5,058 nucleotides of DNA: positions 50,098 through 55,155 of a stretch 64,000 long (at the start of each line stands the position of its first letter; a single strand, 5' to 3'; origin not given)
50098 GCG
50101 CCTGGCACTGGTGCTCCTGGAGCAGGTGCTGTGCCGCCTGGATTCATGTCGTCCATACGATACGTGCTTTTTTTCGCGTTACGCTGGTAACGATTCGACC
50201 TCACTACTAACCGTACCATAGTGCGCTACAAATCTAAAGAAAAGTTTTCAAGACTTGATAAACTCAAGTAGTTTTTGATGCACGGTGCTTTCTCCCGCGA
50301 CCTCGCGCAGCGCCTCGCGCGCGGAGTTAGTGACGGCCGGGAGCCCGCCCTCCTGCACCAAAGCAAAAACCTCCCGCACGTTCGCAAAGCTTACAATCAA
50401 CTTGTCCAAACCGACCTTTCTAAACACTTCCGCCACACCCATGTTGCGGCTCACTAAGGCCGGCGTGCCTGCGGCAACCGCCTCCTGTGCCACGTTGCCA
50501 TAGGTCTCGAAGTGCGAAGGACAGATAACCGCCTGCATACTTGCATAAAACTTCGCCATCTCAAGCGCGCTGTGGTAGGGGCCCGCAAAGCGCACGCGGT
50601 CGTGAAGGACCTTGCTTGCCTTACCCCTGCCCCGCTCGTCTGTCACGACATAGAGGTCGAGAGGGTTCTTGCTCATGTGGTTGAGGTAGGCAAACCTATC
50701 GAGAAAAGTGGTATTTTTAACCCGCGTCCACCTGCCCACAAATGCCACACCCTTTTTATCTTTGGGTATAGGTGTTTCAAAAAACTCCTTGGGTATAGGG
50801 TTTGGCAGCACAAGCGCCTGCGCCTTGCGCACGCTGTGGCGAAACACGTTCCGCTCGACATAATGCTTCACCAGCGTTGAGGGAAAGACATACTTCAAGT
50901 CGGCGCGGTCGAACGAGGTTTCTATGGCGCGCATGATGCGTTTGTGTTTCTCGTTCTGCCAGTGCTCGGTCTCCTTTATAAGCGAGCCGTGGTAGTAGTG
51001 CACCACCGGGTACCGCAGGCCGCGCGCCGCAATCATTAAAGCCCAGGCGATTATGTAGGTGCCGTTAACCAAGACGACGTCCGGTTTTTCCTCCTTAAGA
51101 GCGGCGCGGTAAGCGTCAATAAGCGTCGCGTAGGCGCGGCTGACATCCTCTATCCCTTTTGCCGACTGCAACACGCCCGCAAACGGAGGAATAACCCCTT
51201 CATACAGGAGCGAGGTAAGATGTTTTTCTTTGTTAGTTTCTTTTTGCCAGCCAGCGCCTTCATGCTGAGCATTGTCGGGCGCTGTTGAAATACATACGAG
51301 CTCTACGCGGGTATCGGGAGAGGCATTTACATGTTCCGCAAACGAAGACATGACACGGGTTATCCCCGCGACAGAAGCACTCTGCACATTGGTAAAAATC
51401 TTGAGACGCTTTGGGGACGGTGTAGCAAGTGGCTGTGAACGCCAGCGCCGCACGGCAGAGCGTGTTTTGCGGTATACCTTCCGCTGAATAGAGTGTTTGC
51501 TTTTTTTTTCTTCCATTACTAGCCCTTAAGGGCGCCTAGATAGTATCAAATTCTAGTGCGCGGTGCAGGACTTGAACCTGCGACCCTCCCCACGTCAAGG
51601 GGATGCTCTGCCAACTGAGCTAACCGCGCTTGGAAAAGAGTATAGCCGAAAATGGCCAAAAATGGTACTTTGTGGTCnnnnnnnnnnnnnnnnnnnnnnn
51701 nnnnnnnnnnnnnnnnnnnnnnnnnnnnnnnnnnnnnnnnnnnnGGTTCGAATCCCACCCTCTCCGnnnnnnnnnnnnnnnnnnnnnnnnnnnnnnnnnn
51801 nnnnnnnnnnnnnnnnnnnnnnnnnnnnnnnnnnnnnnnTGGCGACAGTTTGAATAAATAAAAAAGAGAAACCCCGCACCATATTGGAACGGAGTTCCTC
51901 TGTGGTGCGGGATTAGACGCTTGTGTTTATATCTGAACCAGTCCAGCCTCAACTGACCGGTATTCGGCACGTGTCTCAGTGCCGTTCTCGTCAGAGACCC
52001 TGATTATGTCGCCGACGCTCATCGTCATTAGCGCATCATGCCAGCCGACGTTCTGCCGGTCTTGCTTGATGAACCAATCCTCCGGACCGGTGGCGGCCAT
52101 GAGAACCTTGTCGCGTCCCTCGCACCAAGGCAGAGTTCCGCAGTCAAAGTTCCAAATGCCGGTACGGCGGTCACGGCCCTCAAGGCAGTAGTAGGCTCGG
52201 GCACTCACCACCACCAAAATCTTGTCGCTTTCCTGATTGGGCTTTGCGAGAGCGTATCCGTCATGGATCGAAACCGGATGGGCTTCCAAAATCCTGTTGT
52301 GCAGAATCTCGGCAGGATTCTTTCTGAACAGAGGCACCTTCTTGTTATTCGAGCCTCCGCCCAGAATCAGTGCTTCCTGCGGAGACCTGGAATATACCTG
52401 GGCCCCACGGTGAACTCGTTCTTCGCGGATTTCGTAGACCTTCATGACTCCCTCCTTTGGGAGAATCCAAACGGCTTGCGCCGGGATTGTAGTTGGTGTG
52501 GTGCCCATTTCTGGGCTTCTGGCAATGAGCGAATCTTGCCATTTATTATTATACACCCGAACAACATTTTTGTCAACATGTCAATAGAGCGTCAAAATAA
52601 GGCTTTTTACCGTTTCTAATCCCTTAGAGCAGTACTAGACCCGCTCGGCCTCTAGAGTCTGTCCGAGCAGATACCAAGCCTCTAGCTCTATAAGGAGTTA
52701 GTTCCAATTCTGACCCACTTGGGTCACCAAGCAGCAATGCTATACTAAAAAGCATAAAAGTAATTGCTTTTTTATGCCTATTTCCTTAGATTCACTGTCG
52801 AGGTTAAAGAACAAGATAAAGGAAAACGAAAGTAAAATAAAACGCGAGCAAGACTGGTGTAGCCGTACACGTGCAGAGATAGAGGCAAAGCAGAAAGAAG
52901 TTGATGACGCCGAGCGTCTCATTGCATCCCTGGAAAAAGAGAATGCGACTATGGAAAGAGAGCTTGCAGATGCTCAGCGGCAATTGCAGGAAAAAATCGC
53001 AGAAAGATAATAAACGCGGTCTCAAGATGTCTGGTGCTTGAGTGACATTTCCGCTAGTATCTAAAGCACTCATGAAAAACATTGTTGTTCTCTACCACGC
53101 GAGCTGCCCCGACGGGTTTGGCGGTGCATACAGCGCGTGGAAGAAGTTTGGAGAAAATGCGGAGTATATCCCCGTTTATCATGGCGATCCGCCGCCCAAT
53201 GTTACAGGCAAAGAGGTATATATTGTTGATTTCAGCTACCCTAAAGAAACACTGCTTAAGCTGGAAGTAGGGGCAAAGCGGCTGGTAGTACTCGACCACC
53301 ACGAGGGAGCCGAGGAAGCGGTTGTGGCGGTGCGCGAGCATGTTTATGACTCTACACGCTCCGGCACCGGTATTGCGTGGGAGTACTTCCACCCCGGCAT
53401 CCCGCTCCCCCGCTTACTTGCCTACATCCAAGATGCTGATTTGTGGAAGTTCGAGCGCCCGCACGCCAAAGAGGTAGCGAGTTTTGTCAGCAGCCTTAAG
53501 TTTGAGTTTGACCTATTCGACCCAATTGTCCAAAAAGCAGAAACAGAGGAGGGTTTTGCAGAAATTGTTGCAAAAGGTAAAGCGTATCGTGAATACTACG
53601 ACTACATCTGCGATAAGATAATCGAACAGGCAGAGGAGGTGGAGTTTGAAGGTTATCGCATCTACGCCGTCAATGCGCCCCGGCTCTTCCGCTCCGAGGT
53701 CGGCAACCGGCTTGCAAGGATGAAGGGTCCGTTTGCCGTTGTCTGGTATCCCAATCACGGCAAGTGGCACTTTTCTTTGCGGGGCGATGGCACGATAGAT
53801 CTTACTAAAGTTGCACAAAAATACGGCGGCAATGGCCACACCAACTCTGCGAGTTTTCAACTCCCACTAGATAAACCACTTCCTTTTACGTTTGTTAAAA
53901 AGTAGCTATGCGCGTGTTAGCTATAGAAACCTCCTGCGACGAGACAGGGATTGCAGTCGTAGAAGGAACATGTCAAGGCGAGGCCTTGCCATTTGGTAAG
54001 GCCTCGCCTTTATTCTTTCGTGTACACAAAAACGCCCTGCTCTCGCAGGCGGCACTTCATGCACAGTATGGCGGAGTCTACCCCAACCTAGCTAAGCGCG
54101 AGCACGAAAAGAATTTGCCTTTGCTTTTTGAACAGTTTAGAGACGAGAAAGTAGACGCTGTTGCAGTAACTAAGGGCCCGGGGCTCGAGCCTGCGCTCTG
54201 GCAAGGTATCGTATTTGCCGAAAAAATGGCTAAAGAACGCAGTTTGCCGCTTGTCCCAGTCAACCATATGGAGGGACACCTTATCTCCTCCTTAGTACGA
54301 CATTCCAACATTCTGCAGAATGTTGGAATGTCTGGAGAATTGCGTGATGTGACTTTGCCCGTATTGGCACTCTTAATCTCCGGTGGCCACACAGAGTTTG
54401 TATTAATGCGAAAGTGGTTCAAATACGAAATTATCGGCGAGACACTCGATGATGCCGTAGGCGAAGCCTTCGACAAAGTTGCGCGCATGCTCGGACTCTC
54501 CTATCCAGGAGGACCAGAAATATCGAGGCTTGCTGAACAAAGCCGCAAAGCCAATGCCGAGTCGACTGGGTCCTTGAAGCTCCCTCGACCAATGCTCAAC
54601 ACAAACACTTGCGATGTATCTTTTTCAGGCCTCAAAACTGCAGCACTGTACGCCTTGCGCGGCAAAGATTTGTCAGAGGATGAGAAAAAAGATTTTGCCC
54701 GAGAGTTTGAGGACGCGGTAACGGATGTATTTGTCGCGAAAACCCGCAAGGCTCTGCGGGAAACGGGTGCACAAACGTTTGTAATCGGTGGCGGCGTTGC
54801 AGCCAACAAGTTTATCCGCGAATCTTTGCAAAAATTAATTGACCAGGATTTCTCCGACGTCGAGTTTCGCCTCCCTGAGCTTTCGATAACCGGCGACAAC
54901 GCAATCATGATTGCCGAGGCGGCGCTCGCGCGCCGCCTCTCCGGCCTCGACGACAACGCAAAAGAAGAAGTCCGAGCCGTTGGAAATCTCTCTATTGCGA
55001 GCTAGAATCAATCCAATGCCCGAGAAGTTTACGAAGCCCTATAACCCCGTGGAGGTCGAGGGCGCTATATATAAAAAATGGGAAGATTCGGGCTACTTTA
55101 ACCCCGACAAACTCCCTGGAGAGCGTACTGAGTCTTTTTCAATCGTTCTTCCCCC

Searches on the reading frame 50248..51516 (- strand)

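Call 64: search_protein_families(library=pfam, proteins=[window:50248-51516:-], max_evalue=0.0001)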
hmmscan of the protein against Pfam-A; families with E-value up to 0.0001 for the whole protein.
window:50248-51516:- (422 aa): 6 families
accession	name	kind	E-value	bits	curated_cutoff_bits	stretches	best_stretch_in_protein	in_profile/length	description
PF00534.26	Glycos_transf_1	-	1.6e-13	51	26.4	1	242-378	3-143/172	Glycosyl transferases group 1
PF13692.12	Glyco_trans_1_4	-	2.9e-13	50.7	27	1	255-381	2-130/142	Glycosyl transferases group 1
PF13439.12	Glyco_transf_4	-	2.5e-12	47.6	28.5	1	131-242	59-167/170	Glycosyltransferase Family 4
PF20706.3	GT4-conflict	-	1.5e-09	37.8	26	1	319-372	274-326/385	Family 4 Glycosyltransferase in conflict systems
PF13579.12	Glyco_trans_4_4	-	1.5e-08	35.6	29.7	1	128-239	55-157/158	Glycosyl transferase 4-like domain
PF02350.25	Epimerase_2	-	1.6e-05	24.4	30.6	0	121-177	45-100/347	UDP-N-acetylglucosamine 2-epimerase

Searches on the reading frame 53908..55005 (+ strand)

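Call 64: search_protein_families(library=pfam, proteins=[window:53908-55005:+], max_evalue=0.0001)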
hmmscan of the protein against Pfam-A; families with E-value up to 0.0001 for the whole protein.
window:53908-55005:+ (365 aa): 2 families
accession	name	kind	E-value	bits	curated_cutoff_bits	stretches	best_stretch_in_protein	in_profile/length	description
PF00814.31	TsaD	-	6.8e-70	236.2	24.8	1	40-336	3-263/264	tRNA N6-adenosine threonylcarbamoyltransferase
PF22521.2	HypF_C_2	-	3e-06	27.6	27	1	242-315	147-221/241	Carbamoyltransferase, Kae1-like Domain, second subdomain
